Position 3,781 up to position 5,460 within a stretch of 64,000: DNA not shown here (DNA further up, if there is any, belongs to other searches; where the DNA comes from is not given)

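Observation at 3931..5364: AT-rich 477-aa orphan gene between tRNA-Leu(GAG) and tRNA-Gln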

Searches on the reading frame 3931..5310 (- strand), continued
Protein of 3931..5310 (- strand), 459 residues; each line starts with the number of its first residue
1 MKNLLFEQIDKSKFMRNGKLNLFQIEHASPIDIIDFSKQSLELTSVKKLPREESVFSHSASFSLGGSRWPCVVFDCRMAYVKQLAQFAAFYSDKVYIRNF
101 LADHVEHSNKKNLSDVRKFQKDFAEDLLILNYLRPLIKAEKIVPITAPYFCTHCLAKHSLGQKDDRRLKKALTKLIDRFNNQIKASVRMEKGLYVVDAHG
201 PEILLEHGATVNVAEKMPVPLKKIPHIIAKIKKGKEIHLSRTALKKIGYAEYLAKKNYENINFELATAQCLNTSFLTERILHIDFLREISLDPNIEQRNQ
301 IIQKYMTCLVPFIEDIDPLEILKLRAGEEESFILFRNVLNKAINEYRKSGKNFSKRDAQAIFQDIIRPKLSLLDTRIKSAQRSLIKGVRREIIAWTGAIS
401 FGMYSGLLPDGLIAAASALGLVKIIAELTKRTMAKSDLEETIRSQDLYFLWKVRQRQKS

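Call 27: fold_search(model_id=the predicted structure, library=pdb)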
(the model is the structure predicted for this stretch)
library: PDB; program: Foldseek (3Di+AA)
matches with E <= 10: 247; with E <= 0.001: 0
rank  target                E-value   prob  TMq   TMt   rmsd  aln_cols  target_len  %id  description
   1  7wpx                  6.0e-02  0.33  0.21  0.19  21.4       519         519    9  Methionyl-tRNA synthetase from Staphylococcus aureus complexed with a fragment and ATP (released 2022-04-27)
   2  4mw2_A                1.2e-01  0.23  0.19  0.17  22.3       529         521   11  Trypanosoma brucei methionyl-tRNA synthetase in complex with inhibitor 1-(3-{[5-chloro-2-hydroxy-3-(prop-2-en-1-yl)ben (released 2014-04-30)
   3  7wpt                  1.3e-01  0.12  0.15  0.15  22.4       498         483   10  Methionyl-tRNA synthetase from Staphylococcus aureus complexed with a fragment M2-80 and ATP (released 2022-04-27)
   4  7wq0                  1.5e-01  0.16  0.18  0.17  20.9       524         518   10  Methionyl-tRNA synthetase from Staphylococcus aureus complexed with a fragment and ATP (released 2022-04-27)
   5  5obv                  2.1e-01  0.10  0.11  0.10  16.3       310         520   10  Mycoplasma genitalium DnaK deletion mutant lacking SBDalpha in complex with ADP and Pi. (released 2018-05-09)
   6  5j58_B                3.6e-01  0.08  0.11  0.10  16.5       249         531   10  Trypanosoma brucei methionyl-tRNA synthetase in complex with inhibitor (Chem 1856) (released 2017-01-25)
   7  7wpl                  4.0e-01  0.10  0.17  0.16  21.1       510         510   10  Methionyl-tRNA synthetase from Staphylococcus aureus complexed with ATP (released 2022-04-27)
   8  5dh0_B                4.4e-01  0.11  0.14  0.20  16.3       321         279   11  Structure of the siderophore periplasmic binding protein from the fuscachelin gene cluster of Thermobifida fusca in P4 (released 2015-11-18)
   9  4eg8_B                4.6e-01  0.08  0.11  0.10  16.9       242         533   10  Trypanosoma brucei methionyl-tRNA synthetase in complex with compound Chem 89 (released 2012-09-12)
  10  5evz_B                4.8e-01  0.08  0.11  0.13  16.3       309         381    8  Crystal structure of human GRP78 (70kDa heat shock protein 5 / BIP) ATPase domain in complex with ADP and inorganic ph (released 2016-06-15)
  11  5obx                  4.8e-01  0.07  0.10  0.12  16.1       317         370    9  Mycoplasma genitalium DnaK-NBD (released 2018-05-09)
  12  5obw                  4.8e-01  0.06  0.11  0.12  16.1       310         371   11  Mycoplasma genitalium DnaK-NBD in complex with ATP (released 2018-05-09)
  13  4icq_A                5.5e-01  0.06  0.10  0.11  18.9       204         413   12  Structural basis for substrate recognition and reaction mechanism of bacterial aminopeptidase peps (released 2013-10-23)
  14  5dh1_B                5.8e-01  0.08  0.12  0.16  17.2       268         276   11  Structure of the siderophore periplasmic binding protein from the fuscachelin gene cluster of Thermobifida fusca in P2 (released 2015-11-18)
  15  2f9t_A                6.1e-01  0.07  0.11  0.16  16.1       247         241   10  Structure of the type III CoaA from Pseudomonas aeruginosa (released 2006-08-22)
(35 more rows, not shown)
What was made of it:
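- On Class I aminoacyl-tRNA synthetase (MetRS-like): Foldseek E 0.06-1.6 and TM<=0.24 (call 27).
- The top Foldseek PDB rows are methionyl-tRNA synthetases (call 27). Those hits are at noise level (E 0.06-1.6, TM 0.15-0.24, rmsd above 20 Å; call 27).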

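Call 29: find_encoding_contigs(protein=P0061, flank=8000, max_places=2)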
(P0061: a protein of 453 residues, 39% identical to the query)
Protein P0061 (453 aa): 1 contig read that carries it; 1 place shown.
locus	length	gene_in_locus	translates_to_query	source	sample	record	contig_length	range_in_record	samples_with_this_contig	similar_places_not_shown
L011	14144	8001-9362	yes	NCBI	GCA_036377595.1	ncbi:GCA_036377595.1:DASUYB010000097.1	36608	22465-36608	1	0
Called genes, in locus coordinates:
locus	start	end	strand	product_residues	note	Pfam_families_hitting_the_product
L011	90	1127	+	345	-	PF00941:FAD_binding_5, PF03450:CO_deh_flav_C (weak)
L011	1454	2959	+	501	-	PF03060:NMO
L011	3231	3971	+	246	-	PF02683:DsbD_TM, PF13386:DsbD_2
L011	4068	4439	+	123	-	-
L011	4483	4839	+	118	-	-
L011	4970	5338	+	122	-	-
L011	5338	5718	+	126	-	-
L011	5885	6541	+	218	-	PF00072:Response_reg, PF08281:Sigma70_r4_2, PF00196:GerE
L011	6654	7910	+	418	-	PF00109:ketoacyl-synt, PF00108:Thiolase_N (faint), PF02801:Ketoacyl-synt_C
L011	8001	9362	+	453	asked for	-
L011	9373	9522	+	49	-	-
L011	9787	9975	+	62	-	-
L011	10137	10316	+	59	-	-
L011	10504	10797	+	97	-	PF02604:PhdYeFM_antitox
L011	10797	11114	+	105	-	PF05016:ParE_toxin (faint)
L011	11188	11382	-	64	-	-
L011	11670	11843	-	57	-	-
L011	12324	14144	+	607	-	PF00133:tRNA-synt_1, PF09334:tRNA-synt_1g, PF13603:tRNA-synt_1_2, PF00133:tRNA-synt_1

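Call 30: find_encoding_contigs(protein=P0084, flank=8000, max_places=2)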
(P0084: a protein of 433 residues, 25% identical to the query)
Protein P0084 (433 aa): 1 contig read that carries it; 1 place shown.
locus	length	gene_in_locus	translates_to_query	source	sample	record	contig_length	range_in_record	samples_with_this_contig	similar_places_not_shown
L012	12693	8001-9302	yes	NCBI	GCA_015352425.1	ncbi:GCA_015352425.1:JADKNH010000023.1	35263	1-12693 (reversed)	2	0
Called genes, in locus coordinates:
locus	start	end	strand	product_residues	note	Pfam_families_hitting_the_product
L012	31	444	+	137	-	PF04205:FMN_bind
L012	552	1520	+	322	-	PF01022:HTH_5, PF12840:HTH_20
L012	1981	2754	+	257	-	PF00005:ABC_tran, PF13304:AAA_21 (weak)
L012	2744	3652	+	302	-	PF12698:ABC2_membrane_3, PF01061:ABC2_membrane (weak)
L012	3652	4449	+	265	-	PF01061:ABC2_membrane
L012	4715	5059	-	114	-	-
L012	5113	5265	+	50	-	-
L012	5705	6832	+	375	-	PF13495:Phage_int_SAM_4, PF00589:Phage_integrase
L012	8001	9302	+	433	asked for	-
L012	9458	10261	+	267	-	-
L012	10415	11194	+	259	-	PF07885:Ion_trans_2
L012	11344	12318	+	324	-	PF14279:HNH_5 (weak)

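Call 33: search_protein_families(library=phrogs, proteins=[window:3931-5310:-], max_evalue=1)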
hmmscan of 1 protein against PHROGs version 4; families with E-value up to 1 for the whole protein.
window:3931-5310:- (459 aa): 3 families
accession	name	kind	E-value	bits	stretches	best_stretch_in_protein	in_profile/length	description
phrog_30211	-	unknown function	0.041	15.2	1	136-186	12-62/90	-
phrog_12157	-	unknown function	0.1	13.2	1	113-155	193-235/241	-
phrog_5747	-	unknown function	0.26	12.6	0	145-196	10-61/148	-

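Call 34: fold_search(model_id=the predicted structure, library=viral)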
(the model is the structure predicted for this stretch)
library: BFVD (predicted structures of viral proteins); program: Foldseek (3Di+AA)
matches with E <= 10: 527; with E <= 0.001: 0
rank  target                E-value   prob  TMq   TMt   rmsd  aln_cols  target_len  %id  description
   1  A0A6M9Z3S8            1.7e-01  0.51  0.10  0.29  16.1       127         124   14  (no name in the UniProt tables at hand)
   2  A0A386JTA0            1.7e-01  0.12  0.14  0.12  19.7       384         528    8  RNA-dependent RNA polyermaser [Sowthistle yellow vein virus]
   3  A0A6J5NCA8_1          1.9e-01  0.09  0.11  0.06  30.2       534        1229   10  Large polyvalent protein associated domain-containing protein [uncultured Caudovirales phage]
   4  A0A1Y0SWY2            2.5e-01  0.15  0.08  0.19  17.9       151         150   14  Uncharacterized protein [Pseudomonas phage Phabio]
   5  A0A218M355            2.5e-01  0.13  0.09  0.15  19.0       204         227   14  Uncharacterized protein [Acidovorax phage ACP17]
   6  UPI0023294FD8         2.8e-01  0.12  0.06  0.17  20.8       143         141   13  (no name look-up for this kind of identifier)
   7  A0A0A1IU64            3.7e-01  0.30  0.07  0.25  13.4        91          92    8  Uncharacterized protein [Pseudomonas phage vB_PaeM_PAO1_Ab03]
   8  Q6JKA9                4.0e-01  0.60  0.10  0.25  11.1        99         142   15  DRBM domain-containing protein [Neodiprion sertifer nucleopolyhedrovirus]
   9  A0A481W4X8            4.4e-01  0.21  0.10  0.25  19.4       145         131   10  Uncharacterized protein [Pseudomonas phage Psa21]
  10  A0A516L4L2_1          5.6e-01  0.13  0.09  0.04  17.6       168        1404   10  (no name in the UniProt tables at hand)
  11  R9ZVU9                5.9e-01  0.44  0.09  0.40  13.0        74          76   18  Uncharacterized protein [Cellulophaga phage phi19:1]
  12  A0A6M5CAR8            5.9e-01  0.14  0.10  0.23  17.2       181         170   15  (no name in the UniProt tables at hand)
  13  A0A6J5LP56            5.9e-01  0.06  0.09  0.11  16.6       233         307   11  Uncharacterized protein [uncultured Caudovirales phage]
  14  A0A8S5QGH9            6.4e-01  0.14  0.08  0.06  16.5       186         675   13  Uncharacterized protein [Myoviridae sp. ctdNl2]
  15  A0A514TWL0            6.7e-01  0.12  0.06  0.16  17.3       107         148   14  Uncharacterized protein [Aeromonas phage D6]
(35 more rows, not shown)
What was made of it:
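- Tried and rejected: The MetRS rows were rejected because TM is about 0.2 (calls 27, 34).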

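Call 36: search_protein_families(library=pfam, alignment_id=A1, max_evalue=0.1)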
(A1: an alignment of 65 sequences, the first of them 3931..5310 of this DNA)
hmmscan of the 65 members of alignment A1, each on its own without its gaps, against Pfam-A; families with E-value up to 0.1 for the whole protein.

A. member 1, window:3931-5310:- (459 aa): 0 families

B. families by the number of members that match (of 65 scanned): 16 families
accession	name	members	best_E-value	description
PF19749.4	DUF6236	4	0.0035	Family of unknown function (DUF6236)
PF24549.1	DUF7602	3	0.067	Domain of unknown function (DUF7602)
PF21431.3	Col-Pyo_DNase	2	0.007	Colicin/Pyocin-S2, DNase domain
PF21449.3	RIF2_ASCE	2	0.016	RIF2, ASCE domain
PF19122.5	DUF5806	1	0.023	Family of unknown function (DUF5806)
PF22502.1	SEN2-like_N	1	0.024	tRNA-intron endonuclease SEN2-like, N-terminal domain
PF02944.25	BESS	1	0.032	BESS motif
PF01385.25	OrfB_IS605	1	0.032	Probable transposase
PF04459.17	DUF512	1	0.048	Protein of unknown function (DUF512)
PF03232.19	COQ7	1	0.049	Ubiquinone biosynthesis protein COQ7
PF05085.17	DUF685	1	0.052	Protein of unknown function (DUF685)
PF09196.16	DUF1953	1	0.056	Domain of unknown function (DUF1953)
PF08557.15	Lipid_DES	1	0.077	Sphingolipid Delta4-desaturase (DES)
PF17252.7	DUF5319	1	0.077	Family of unknown function (DUF5319)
PF08376.15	NIT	1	0.082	Nitrate and nitrite sensing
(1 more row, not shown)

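Call 38: find_homologous_proteins(query=A1, max_evalue=0.001)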
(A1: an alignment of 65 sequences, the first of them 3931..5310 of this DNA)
Query A1 (65 sequences) (459 aa, profile of the alignment): 63 proteins with E <= 0.001 among 8000 candidates.
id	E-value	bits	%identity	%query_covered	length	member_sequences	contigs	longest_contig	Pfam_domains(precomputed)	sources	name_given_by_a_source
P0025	9.6e-191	653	41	100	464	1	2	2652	-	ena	-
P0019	1.6e-190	652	44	99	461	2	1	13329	-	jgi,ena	-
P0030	4.1e-189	647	42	99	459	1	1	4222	-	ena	-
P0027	5.5e-189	647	42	99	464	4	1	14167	-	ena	-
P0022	5.6e-189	647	43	99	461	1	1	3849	-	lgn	-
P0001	7.5e-189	646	100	100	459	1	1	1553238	-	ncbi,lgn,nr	ncbi:MAG: hypothetical protein JSV30_05580 [Candidatus Omnitrophota bacterium]|nr:MAG: hypothetical 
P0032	1.7e-187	642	42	99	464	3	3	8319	-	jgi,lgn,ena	-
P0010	3.3e-186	638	46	99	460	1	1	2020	-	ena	-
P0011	5.2e-185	634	46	99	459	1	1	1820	-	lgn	-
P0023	1.0e-184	633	43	99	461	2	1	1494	-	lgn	-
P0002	7.7e-184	630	53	99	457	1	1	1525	-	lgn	-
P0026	2.9e-183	628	42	99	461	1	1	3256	-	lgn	-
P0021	8.9e-182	623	44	99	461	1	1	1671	-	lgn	-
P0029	2.6e-181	622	43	99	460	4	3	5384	-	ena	-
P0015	3.4e-181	621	45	99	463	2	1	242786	-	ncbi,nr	ncbi:MAG TPA: hypothetical protein VNL17_11480 [Verrucomicrobiae bacterium]|nr:hypothetical protein 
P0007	1.6e-176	606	49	100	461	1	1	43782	-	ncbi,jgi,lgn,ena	ncbi:MAG: hypothetical protein ABSH16_01055 [Sedimentisphaerales bacterium]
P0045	1.6e-176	606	40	99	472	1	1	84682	-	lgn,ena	-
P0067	9.8e-171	587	36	99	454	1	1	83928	-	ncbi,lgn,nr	ncbi:MAG TPA: hypothetical protein VF131_21215 [Blastocatellia bacterium]|nr:hypothetical protein [B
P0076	6.1e-165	568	35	92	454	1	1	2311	-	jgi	jgi:hypothetical protein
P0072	1.1e-160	553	36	99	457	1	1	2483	-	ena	-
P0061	3.5e-156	539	39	96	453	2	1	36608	-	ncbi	ncbi:MAG TPA: hypothetical protein VF092_15710 [Longimicrobium sp.]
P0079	6.2e-152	525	34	94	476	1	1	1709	-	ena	-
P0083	1.4e-95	339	26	89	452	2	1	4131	-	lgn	-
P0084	4.5e-93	331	25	88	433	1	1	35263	-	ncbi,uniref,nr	ncbi:hypothetical protein [Fusibacter ferrireducens]|uniref:Uncharacterized protein n=1 Tax=Fusibact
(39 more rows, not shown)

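Call 40: search_protein_families(library=pfam, proteins=[P0084, P0083, P0081, P0079, P0076, P0069, P0072], max_evalue=1)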
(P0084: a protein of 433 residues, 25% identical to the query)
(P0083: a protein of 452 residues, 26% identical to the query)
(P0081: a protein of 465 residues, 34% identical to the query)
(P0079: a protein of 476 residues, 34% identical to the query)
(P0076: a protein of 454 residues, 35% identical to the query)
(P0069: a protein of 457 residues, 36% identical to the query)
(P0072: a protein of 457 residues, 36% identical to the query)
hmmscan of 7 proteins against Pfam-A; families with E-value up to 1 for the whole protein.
P0084 (433 aa): 0 families

P0083 (452 aa): 0 families

P0081 (465 aa): 0 families

P0079 (476 aa): 1 family
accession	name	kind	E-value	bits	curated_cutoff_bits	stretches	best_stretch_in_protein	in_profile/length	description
PF19749.4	DUF6236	-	0.013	15.1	26.2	1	309-365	167-220/324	Family of unknown function (DUF6236)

P0076 (454 aa): 4 families
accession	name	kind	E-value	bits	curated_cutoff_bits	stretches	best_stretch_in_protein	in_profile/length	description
PF24549.1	DUF7602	-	0.077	13.4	27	0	355-376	24-45/89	Domain of unknown function (DUF7602)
PF12042.13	RP1-2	-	0.18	12.1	25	1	331-369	89-126/166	Tubuliform egg casing silk strands structural domain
PF21449.3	RIF2_ASCE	-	0.19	12.4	27.6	1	69-105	47-84/93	RIF2, ASCE domain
PF21431.3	Col-Pyo_DNase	-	0.2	12.3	27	1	319-377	33-90/124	Colicin/Pyocin-S2, DNase domain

P0069 (457 aa): 2 families
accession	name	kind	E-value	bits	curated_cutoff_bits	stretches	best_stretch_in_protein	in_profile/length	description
PF21431.3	Col-Pyo_DNase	-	0.015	15.9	27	1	320-377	33-89/124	Colicin/Pyocin-S2, DNase domain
PF08376.15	NIT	-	0.082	13.7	24.9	1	325-405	25-97/239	Nitrate and nitrite sensing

P0072 (457 aa): 1 family
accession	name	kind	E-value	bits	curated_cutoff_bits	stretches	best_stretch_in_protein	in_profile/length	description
PF19749.4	DUF6236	-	0.085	12.5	26.2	1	296-344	169-214/324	Family of unknown function (DUF6236)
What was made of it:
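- Closest known: Pfam DUF6236. Same: This holds for the family consensus and for several members (calls 36, 40).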

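Call 41: find_related_loci(query=A1, collection=viral_contigs, flank=8000)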
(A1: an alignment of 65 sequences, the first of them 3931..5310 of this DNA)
Query A1 (459 aa) in viral_contigs; peptide patterns used: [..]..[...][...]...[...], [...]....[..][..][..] (x = any residue, [..] = any of these).
82 stretches matched a pattern, but none encodes a relative of the query by tblastn (E <= 1e-3).

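Call 51: find_related_loci(query=A1, collection=metagenome_contigs, flank=8000)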
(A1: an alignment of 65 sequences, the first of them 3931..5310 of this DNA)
Query A1 (459 aa) in metagenome_contigs; peptide patterns used: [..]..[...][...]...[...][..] (x = any residue, [..] = any of these).
93 stretches matched a pattern; 72 encode a relative of the query (tblastn E <= 1e-3); 72 distinct loci.
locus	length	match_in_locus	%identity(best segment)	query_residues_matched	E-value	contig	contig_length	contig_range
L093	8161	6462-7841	49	1-459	2e-150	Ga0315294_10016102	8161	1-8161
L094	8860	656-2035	49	1-459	2e-150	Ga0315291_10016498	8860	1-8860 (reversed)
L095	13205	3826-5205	49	1-459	1e-144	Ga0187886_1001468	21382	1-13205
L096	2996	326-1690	46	1-455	2e-147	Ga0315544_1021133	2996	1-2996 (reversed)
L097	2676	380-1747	45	1-455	3e-144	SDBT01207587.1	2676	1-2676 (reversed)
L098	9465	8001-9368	44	1-455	8e-134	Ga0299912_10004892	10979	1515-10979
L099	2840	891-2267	43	1-458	4e-140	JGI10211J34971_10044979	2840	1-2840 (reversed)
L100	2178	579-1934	43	1-451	4e-141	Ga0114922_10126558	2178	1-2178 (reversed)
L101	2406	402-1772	45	1-455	1e-139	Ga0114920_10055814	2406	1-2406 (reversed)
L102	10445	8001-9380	43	3-459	4e-129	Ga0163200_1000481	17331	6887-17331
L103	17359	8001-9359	45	3-455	1e-128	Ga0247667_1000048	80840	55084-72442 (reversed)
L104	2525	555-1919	44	1-455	4e-133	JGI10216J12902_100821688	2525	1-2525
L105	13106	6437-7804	44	1-455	1e-123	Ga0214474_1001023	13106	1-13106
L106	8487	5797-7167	42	1-456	1e-120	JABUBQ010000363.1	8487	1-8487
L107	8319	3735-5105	42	1-456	1e-118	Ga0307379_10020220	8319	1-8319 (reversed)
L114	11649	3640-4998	40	1-455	1e-104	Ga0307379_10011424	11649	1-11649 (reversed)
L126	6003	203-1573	34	1-458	5e-89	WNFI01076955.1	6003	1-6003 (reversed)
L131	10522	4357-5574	36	52-458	2e-82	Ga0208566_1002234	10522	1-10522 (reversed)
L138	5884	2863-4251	34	5-459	8e-74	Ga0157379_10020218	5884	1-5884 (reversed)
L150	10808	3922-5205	29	32-453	3e-47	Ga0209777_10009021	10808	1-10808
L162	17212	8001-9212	34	50-456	1e-75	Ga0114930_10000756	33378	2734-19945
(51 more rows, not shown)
